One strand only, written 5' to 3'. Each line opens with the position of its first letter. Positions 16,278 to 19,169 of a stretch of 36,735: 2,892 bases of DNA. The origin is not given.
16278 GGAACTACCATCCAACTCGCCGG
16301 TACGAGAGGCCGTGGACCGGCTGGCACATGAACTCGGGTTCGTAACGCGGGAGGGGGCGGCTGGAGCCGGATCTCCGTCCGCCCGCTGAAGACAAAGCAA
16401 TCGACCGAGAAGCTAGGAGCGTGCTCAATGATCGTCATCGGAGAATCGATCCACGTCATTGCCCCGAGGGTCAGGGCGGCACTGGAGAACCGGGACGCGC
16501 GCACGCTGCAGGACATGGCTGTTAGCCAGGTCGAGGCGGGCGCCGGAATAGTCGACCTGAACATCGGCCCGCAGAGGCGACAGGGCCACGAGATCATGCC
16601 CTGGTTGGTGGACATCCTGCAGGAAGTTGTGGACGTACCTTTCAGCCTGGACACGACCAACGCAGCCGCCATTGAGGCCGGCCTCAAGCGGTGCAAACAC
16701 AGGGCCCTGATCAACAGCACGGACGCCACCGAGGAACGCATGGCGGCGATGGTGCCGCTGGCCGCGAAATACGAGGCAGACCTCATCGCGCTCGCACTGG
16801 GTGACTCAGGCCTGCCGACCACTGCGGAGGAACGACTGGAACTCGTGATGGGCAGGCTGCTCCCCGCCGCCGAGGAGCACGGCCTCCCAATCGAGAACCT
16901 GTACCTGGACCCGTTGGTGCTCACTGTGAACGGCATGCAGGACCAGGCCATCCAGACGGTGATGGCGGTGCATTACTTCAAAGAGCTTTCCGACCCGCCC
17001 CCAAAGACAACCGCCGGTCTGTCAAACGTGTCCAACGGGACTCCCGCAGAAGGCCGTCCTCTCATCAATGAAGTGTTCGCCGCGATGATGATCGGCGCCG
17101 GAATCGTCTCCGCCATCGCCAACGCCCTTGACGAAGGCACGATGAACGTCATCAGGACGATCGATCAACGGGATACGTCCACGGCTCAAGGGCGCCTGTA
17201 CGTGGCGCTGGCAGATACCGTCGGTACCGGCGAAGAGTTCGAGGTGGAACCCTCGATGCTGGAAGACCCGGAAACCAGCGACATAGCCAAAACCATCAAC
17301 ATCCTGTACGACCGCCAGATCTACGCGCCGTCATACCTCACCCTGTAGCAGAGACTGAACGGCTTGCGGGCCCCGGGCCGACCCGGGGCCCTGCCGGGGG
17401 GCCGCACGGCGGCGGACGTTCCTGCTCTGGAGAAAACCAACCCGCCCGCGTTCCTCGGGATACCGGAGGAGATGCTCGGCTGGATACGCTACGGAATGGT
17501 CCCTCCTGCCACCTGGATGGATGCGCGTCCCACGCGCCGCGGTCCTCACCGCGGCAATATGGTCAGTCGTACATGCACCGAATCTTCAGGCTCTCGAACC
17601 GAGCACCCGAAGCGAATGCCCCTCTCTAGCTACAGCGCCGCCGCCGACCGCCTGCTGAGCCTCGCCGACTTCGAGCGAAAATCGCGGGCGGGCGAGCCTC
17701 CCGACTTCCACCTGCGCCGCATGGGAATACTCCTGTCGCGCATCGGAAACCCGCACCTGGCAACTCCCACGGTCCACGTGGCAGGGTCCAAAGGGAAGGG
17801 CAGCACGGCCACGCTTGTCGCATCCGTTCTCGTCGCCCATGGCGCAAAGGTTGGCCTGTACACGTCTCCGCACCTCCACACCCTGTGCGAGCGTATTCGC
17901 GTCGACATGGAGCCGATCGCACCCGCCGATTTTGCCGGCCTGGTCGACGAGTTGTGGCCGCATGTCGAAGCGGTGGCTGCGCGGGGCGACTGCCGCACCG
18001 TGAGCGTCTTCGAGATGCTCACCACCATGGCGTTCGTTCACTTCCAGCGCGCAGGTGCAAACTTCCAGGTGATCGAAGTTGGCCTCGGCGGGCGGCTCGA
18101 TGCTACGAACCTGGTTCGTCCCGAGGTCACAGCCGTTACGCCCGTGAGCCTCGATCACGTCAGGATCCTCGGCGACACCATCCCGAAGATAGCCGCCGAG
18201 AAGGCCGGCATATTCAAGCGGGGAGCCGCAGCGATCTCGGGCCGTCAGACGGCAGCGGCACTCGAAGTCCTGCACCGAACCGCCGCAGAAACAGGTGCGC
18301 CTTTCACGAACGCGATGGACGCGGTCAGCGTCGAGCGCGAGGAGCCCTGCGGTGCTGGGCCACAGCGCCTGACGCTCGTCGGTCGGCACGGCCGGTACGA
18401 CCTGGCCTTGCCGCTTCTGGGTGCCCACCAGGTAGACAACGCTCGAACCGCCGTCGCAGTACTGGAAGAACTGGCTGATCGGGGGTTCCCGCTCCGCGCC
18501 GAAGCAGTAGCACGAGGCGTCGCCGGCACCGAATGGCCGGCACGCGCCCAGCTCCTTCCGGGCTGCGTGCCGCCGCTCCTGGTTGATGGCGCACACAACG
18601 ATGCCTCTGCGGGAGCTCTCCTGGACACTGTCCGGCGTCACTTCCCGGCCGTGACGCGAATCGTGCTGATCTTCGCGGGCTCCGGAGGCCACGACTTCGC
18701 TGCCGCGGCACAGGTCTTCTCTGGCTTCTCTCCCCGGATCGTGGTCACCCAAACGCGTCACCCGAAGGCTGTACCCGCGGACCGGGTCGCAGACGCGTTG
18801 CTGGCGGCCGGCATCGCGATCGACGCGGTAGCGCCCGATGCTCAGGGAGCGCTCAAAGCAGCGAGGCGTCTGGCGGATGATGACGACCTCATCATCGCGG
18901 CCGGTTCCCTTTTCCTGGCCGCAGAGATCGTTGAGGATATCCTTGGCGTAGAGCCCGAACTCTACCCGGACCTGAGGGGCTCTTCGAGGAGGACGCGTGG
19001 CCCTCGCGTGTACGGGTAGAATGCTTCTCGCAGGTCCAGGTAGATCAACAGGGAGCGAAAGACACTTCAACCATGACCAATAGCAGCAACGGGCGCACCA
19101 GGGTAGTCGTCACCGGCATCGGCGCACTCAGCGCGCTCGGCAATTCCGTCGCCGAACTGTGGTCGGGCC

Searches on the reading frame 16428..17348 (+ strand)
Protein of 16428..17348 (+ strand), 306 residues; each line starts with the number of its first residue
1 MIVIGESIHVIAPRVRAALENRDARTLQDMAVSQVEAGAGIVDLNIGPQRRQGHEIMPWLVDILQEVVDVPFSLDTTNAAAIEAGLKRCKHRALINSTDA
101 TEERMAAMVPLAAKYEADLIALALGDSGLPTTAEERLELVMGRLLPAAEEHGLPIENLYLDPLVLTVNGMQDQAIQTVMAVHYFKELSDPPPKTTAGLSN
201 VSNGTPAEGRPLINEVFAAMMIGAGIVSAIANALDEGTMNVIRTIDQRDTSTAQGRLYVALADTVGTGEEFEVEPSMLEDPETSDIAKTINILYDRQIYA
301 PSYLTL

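Call 69: search_protein_families(library=pfam, proteins=[window:16428-17348:+], max_evalue=0.00001)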
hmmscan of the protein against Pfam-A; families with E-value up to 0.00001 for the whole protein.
window:16428-17348:+ (306 aa): 1 family
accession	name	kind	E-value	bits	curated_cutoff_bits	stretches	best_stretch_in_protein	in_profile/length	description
PF00809.28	Pterin_bind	-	4.1e-20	72.9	25.5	1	21-229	17-241/244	Pterin binding enzyme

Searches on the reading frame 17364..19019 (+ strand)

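Call 69: search_protein_families(library=pfam, proteins=[window:17364-19019:+], max_evalue=0.00001)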
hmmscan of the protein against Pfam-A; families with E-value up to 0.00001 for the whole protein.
window:17364-19019:+ (551 aa): 2 families
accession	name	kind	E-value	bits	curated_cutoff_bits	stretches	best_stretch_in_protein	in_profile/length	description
PF02875.26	Mur_ligase_C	-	2e-12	48.5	28.4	1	405-515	14-126/127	Mur ligase, glutamate ligase domain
PF08245.18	Mur_ligase_M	-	7.4e-10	39.5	24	1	224-366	49-199/200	Mur ligase middle domain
